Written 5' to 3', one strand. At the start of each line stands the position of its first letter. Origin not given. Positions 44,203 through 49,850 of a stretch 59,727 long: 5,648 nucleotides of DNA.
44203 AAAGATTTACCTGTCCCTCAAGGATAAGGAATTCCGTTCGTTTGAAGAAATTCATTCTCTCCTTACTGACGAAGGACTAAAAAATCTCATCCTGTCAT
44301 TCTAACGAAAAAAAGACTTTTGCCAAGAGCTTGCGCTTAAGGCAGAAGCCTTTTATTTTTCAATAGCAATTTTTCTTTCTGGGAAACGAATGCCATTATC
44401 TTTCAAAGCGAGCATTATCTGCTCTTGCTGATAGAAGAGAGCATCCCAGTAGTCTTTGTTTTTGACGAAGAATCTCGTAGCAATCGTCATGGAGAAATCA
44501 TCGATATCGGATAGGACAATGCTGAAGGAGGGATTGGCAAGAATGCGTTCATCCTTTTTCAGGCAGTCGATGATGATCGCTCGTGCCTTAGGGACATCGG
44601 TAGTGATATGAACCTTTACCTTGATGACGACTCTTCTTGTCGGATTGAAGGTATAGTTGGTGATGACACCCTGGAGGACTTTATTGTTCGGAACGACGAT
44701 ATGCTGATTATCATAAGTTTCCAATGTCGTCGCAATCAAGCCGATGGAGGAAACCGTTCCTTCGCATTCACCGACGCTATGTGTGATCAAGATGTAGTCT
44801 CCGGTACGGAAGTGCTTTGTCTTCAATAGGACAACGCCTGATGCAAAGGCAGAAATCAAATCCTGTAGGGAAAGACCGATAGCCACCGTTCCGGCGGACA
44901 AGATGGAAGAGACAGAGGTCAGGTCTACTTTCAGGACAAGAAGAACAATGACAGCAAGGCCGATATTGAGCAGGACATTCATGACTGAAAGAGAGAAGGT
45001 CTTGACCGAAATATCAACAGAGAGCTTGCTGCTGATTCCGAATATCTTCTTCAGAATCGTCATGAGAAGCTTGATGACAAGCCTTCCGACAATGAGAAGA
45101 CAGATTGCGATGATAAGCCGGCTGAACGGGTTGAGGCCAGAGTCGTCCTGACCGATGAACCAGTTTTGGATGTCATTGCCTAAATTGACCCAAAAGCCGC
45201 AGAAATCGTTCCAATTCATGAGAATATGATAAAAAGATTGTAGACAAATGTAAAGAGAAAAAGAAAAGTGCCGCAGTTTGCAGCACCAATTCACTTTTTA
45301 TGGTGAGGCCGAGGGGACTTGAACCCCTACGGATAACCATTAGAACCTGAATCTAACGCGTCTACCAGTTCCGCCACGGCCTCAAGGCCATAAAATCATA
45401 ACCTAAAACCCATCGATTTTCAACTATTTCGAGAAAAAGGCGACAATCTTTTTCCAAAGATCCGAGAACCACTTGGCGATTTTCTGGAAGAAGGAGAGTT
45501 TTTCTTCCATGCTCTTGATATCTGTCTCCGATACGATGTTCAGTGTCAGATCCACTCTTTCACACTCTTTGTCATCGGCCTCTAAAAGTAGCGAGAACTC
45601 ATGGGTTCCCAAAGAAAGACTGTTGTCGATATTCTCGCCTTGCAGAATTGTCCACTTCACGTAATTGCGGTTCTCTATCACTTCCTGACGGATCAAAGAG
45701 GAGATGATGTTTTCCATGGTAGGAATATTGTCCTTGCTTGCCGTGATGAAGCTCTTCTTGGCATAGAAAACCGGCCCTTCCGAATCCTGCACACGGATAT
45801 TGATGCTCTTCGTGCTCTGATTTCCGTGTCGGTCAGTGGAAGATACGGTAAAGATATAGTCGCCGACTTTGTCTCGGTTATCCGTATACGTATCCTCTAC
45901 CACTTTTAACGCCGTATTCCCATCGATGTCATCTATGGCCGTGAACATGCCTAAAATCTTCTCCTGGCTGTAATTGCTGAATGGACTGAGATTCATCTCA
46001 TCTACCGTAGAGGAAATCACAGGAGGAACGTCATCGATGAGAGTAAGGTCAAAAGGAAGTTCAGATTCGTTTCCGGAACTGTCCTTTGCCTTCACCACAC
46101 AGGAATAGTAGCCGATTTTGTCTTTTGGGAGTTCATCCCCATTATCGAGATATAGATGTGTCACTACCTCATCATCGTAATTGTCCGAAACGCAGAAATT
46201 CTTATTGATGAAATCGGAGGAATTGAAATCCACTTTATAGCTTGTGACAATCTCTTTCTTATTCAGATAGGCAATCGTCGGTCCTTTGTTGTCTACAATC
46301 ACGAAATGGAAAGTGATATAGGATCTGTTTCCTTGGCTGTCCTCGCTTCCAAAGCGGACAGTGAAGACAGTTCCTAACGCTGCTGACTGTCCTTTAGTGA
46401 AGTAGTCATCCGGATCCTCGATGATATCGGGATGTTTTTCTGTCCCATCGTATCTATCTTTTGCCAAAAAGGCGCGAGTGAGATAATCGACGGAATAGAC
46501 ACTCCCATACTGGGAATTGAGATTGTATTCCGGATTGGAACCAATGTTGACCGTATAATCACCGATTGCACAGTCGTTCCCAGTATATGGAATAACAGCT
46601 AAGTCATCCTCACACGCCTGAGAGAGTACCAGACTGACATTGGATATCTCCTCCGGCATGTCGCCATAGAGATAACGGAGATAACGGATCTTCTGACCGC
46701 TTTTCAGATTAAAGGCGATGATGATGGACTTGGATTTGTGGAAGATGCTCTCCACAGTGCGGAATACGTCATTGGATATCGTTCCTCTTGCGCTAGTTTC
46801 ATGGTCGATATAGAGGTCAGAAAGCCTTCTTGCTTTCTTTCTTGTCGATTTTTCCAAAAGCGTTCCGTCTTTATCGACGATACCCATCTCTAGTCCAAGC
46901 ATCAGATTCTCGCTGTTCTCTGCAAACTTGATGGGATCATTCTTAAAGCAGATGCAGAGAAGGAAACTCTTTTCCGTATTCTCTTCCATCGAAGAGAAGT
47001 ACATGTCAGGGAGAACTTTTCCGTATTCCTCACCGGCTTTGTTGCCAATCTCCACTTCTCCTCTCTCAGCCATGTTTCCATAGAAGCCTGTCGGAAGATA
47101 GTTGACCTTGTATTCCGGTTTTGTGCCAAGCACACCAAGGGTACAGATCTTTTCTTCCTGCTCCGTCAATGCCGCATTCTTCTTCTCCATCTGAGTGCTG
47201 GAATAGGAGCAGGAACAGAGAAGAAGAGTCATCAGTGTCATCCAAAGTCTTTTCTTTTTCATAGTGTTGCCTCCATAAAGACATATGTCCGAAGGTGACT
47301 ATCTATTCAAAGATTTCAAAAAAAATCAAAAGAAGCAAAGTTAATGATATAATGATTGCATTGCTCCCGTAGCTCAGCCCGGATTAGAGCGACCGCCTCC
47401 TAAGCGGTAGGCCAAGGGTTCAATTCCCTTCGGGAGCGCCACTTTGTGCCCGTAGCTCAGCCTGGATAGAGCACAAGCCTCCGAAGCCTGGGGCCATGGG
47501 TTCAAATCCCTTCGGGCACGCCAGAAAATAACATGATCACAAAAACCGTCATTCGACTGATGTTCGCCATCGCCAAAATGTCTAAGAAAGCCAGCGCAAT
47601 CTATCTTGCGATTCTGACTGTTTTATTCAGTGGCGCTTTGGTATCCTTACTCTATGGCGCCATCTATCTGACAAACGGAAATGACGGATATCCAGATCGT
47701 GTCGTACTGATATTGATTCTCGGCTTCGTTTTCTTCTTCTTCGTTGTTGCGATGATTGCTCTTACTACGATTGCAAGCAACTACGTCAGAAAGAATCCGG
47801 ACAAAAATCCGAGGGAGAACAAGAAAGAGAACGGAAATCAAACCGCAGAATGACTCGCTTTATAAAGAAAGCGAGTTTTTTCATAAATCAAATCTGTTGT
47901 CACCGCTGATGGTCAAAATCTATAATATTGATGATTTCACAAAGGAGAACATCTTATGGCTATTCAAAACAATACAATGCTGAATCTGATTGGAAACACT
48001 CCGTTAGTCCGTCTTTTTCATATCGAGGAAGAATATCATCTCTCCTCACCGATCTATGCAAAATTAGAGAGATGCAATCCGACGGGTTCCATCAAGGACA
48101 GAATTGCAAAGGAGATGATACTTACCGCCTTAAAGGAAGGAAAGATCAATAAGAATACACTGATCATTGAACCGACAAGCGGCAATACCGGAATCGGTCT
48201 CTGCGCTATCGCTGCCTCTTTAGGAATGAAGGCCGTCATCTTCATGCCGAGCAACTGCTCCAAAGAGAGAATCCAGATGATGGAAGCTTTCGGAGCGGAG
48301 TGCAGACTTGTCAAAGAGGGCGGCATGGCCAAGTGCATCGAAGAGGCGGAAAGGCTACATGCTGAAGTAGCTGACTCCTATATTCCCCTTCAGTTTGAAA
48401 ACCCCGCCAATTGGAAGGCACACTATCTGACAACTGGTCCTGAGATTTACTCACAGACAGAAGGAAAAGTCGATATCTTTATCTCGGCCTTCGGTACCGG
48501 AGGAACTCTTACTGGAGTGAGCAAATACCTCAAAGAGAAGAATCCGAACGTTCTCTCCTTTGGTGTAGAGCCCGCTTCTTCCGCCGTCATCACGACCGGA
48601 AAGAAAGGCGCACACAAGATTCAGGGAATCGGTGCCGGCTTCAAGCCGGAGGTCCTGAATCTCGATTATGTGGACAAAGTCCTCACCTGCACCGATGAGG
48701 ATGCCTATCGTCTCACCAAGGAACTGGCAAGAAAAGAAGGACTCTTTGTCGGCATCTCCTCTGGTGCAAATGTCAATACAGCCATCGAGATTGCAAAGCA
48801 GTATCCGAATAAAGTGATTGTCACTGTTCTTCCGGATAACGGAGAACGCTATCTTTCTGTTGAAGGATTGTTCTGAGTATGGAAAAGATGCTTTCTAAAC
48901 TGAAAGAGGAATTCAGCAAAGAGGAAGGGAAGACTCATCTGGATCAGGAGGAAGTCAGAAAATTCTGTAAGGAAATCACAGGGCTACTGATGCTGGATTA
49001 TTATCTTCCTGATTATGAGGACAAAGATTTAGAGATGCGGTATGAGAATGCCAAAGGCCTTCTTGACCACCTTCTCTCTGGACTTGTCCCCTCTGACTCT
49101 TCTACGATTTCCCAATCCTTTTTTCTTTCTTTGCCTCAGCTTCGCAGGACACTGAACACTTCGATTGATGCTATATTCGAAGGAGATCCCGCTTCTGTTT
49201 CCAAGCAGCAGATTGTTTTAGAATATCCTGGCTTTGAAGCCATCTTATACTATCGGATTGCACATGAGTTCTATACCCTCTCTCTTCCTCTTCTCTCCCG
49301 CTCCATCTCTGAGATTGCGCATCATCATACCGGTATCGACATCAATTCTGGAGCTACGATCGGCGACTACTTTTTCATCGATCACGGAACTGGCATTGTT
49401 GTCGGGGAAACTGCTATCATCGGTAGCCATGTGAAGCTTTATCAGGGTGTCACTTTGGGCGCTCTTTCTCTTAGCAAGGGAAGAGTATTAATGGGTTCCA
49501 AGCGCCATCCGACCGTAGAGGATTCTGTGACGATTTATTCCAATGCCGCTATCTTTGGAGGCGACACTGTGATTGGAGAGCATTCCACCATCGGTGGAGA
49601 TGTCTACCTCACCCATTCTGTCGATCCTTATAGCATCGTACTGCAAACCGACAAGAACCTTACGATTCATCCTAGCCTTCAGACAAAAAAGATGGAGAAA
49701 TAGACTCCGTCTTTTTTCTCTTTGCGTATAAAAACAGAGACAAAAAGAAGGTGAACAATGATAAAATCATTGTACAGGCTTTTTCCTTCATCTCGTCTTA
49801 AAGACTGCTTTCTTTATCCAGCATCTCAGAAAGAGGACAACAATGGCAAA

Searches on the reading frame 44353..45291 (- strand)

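Call 34: search_protein_families(library=ncbifam, proteins=[window:44353-45291:-], max_evalue=0.00001)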
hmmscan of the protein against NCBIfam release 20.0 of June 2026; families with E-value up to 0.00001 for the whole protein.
window:44353-45291:- (312 aa): 5 families
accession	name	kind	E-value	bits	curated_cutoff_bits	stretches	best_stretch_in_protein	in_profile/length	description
NF007662.0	PRK10334.1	subfamily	9.7e-31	107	321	1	39-308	11-273/286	small-conductance mechanosensitive channel MscS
NF047602.1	MscsSHelicob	equivalog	1.1e-28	100.4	400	1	59-310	13-256/260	small-conductance mechanosensitive channel MscS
NF008438.0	PRK11281.1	equivalog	5.6e-21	74.1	991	1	104-278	883-1053/1113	mechanosensitive channel MscK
NF008180.0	PRK10929.1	equivalog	2.4e-13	48.9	809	1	58-277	835-1049/1109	miniconductance mechanosensitive channel MscM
NF047601.1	MscSThanab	equivalog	2e-12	47.2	500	1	63-307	25-271/280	small-conductance mechanosensitive channel MscS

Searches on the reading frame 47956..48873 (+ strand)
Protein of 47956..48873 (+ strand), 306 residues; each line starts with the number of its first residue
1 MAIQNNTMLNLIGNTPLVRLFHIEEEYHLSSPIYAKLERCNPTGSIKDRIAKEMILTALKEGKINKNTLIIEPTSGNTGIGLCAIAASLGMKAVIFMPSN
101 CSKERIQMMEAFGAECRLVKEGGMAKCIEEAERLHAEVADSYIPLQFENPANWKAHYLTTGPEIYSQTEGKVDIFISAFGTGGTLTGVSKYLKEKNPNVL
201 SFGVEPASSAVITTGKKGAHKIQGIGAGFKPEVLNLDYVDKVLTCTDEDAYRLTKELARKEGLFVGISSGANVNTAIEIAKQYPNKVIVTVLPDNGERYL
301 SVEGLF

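Call 34: search_protein_families(library=ncbifam, proteins=[window:47956-48873:+], max_evalue=0.00001)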
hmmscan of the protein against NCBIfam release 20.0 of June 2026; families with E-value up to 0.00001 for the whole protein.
window:47956-48873:+ (306 aa): 40 families (the best 25 are shown)
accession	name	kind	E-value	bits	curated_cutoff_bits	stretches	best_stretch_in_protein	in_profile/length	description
TIGR01136.1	cysKM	subfamily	3.6e-113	377.9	344.15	1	9-303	2-297/299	cysteine synthase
TIGR01139.1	cysK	equivalog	1.6e-111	372.4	350.95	1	10-303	3-296/298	cysteine synthase A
NF007989.0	PRK10717.1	equivalog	3.8e-90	302.3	387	1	5-301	5-314/334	cysteine synthase A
TIGR01138.1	cysM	equivalog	6.1e-88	295.1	394.2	1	7-302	1-287/290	cysteine synthase B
NF008735.0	PRK11761.1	equivalog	1.9e-86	290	413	1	5-302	3-291/296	cysteine synthase CysM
TIGR01137.1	cysta_beta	equivalog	3.3e-83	279.9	510.25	1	6-301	3-307/457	cystathionine beta-synthase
TIGR03945.1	PLP_SbnA_fam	equivalog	1.1e-68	231.5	349.95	1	9-301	2-296/304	2,3-diaminopropionate biosynthesis protein SbnA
NF053679.1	CysteaSynCapA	equivalog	5.8e-64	215.9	600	1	5-301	7-316/329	cysteate synthase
NF052478.1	CystDsulMYC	equivalog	7.3e-29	101.2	600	1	32-300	38-321/354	L-cysteine desulfhydrase Cds1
NF005292.0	PRK06815.1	equivalog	3.1e-21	75.7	371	1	12-216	19-214/320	threonine/serine dehydratase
NF004996.0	PRK06381.1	equivalog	1.8e-20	73.2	266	1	13-190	14-185/319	threonine synthase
NF006390.0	PRK08639.1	equivalog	3.1e-20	72.6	421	1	6-215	17-221/418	threonine ammonia-lyase IlvA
NF004170.0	PRK05638.1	equivalog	7.3e-18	64.3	421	1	13-135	65-179/442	threonine synthase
TIGR01127.1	ilvA_1Cterm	equivalog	5.4e-17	61.8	378.75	1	30-212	14-189/380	threonine ammonia-lyase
NF005680.0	PRK07476.1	equivalog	8.5e-17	61.1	413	1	11-211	20-211/326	hydroxyectoine utilization dehydratase EutB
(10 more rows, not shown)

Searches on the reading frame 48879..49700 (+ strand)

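Call 34: search_protein_families(library=ncbifam, proteins=[window:48879-49700:+], max_evalue=0.00001)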
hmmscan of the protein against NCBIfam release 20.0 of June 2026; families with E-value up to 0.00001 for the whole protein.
window:48879-49700:+ (274 aa): 9 families
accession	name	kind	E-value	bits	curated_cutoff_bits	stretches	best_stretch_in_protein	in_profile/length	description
NF041874.1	EPS_EpsC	equivalog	8.4e-42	142.7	150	1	94-254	3-156/168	serine O-acetyltransferase EpsC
TIGR01172.1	cysE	equivalog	2e-41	141.7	210.65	1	94-254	3-156/162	serine O-acetyltransferase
NF008349.0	PRK11132.1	equivalog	9.9e-22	77.3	397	1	82-255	71-237/273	serine O-acetyltransferase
NF007564.0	PRK10191.1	equivalog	6.1e-09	35.5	196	1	137-255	45-152/162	colanic acid biosynthesis acetyltransferase WcaB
TIGR04016.1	WcaB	equivalog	5.3e-08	32.6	194.65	1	138-255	30-136/146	colanic acid biosynthesis acetyltransferase WcaB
NF002060.0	PRK00892.1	subfamily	1.4e-07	31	207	1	121-225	82-182/345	UDP-3-O-(3-hydroxymyristoyl)glucosamine N-acyltransferase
NF008808.1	PRK11830.1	equivalog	1.4e-06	28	204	1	155-254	98-188/243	2,3,4,5-tetrahydropyridine-2,6-dicarboxylate N-succinyltransferase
TIGR01853.1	lipid_A_lpxD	equivalog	2.1e-06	26.9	242.5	0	121-225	75-173/325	UDP-3-O-(3-hydroxymyristoyl)glucosamine N-acyltransferase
TIGR03532.1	DapD_Ac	equivalog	3.2e-06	27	231.75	1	151-255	109-204/231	2,3,4,5-tetrahydropyridine-2,6-dicarboxylate N-acetyltransferase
